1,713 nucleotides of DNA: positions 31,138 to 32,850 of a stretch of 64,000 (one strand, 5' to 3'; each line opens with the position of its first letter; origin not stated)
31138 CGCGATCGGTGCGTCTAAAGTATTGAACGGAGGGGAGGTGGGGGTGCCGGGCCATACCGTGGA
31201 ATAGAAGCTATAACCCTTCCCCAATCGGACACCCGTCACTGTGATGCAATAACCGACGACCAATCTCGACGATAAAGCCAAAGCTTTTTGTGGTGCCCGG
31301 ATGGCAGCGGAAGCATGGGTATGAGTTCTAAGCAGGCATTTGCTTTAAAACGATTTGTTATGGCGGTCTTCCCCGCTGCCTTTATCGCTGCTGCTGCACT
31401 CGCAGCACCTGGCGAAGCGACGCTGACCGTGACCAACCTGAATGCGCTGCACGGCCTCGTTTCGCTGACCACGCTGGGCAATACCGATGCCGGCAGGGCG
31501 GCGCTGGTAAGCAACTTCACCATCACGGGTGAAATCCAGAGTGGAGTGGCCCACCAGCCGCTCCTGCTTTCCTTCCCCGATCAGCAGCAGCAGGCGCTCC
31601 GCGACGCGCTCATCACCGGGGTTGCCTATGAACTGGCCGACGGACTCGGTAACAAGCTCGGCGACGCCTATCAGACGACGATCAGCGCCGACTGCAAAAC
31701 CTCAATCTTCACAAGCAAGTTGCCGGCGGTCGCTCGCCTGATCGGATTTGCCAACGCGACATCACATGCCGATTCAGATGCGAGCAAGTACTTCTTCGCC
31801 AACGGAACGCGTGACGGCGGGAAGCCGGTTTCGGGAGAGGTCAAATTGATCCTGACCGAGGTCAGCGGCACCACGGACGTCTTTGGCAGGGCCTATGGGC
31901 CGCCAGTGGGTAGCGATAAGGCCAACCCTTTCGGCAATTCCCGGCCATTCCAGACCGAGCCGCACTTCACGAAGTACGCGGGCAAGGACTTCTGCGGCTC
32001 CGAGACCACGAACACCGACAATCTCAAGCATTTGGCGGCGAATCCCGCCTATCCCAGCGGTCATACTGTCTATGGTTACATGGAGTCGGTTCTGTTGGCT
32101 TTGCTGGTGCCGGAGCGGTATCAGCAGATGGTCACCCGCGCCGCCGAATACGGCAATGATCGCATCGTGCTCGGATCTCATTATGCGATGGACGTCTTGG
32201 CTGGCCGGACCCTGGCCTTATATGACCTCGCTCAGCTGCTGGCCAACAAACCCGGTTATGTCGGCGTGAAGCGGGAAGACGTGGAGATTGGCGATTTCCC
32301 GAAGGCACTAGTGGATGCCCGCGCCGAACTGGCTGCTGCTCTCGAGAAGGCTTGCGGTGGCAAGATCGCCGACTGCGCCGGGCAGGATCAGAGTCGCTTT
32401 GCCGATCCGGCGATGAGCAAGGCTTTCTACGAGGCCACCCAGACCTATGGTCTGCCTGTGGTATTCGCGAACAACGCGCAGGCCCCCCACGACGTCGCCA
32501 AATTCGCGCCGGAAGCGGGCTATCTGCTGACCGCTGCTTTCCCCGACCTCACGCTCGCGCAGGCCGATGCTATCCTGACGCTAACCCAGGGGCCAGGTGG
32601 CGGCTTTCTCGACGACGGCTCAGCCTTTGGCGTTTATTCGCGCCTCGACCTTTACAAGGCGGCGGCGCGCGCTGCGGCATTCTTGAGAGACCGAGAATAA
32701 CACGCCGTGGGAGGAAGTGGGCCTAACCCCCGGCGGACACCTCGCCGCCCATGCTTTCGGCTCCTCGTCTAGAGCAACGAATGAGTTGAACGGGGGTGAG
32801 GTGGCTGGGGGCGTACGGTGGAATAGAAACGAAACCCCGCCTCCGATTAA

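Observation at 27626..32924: Six-copy family of G-arm / inner-hairpin / C-arm elements confined to the island: unclassified structured RNA or novel repeat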

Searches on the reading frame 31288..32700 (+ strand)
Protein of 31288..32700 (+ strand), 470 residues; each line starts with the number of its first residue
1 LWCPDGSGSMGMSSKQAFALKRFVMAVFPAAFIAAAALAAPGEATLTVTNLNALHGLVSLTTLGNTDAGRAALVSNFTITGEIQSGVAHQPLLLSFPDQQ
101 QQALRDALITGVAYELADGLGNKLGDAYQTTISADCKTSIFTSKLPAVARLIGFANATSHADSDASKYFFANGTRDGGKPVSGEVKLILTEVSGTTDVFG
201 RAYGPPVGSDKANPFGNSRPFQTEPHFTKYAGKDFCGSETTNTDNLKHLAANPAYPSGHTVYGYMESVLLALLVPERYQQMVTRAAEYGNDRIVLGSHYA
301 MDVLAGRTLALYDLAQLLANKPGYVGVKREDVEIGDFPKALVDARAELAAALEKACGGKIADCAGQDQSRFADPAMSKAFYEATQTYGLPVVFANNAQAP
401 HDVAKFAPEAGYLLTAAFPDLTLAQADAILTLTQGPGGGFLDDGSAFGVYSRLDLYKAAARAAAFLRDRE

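Call 12: search_protein_families(library=pfam, proteins=[window:31288-32700:+], max_evalue=0.01)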
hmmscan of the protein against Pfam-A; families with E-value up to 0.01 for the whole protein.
window:31288-32700:+ (470 aa): 1 family
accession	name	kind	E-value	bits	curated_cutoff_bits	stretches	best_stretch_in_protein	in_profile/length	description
PF01569.27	PAP2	-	3.1e-09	37.1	27.2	1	218-311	26-115/130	PAP2 superfamily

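Call 44: search_protein_families(library=ncbifam, proteins=[window:31288-32700:+], max_evalue=0.01)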
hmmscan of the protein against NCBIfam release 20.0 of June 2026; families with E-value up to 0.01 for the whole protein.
window:31288-32700:+ (470 aa): 2 families
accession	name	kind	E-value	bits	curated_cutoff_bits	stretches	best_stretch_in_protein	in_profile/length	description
NF045654.1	APhasePhoC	equivalog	8e-14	51.7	430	1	233-320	142-229/248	acid phosphatase PhoC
NF007975.0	PRK10699.1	equivalog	0.0056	16.1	261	1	254-309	158-218/254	phosphatidylglycerophosphatase B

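Call 85: find_encoding_contigs(protein=window:31321-32700:+, flank=4000, max_places=10)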
Protein window:31321-32700:+ (459 aa): 22 contigs read that carry it; 10 places shown.
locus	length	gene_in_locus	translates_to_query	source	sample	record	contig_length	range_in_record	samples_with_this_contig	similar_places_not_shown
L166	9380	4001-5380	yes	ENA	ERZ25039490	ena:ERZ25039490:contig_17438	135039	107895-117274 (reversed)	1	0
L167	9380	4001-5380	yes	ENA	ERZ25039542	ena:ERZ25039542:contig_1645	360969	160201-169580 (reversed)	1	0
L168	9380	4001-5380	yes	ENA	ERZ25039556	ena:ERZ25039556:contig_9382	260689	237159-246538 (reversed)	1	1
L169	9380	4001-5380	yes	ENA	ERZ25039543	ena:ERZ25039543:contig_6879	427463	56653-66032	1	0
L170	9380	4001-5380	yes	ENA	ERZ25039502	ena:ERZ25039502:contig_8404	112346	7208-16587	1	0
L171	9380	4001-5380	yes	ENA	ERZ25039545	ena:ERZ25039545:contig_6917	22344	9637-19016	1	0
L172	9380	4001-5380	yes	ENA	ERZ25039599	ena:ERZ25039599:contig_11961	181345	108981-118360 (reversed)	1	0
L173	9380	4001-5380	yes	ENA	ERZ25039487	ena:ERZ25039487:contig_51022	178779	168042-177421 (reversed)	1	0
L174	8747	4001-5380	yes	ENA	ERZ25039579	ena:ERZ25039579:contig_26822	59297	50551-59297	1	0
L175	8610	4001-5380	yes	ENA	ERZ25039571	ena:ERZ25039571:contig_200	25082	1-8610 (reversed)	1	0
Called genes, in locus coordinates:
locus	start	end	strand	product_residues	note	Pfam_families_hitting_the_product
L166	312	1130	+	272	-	PF13103:TonB_2, PF03544:TonB_C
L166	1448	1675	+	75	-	-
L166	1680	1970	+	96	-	-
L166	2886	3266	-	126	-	PF00072:Response_reg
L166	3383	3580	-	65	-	-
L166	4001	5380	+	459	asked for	PF01569:PAP2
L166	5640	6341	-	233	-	-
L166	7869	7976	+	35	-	-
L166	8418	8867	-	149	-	-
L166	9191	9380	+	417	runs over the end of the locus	PF02541:Ppx-GppA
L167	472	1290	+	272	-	PF13103:TonB_2, PF03544:TonB_C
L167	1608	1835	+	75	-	-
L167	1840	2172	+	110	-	-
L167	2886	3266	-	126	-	PF00072:Response_reg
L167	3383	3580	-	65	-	-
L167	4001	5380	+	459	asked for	PF01569:PAP2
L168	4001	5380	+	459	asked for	PF01569:PAP2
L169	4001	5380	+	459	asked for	PF01569:PAP2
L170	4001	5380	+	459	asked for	PF01569:PAP2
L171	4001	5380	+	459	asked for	PF01569:PAP2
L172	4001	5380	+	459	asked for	PF01569:PAP2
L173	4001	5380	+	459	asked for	PF01569:PAP2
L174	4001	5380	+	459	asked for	PF01569:PAP2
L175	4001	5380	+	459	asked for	PF01569:PAP2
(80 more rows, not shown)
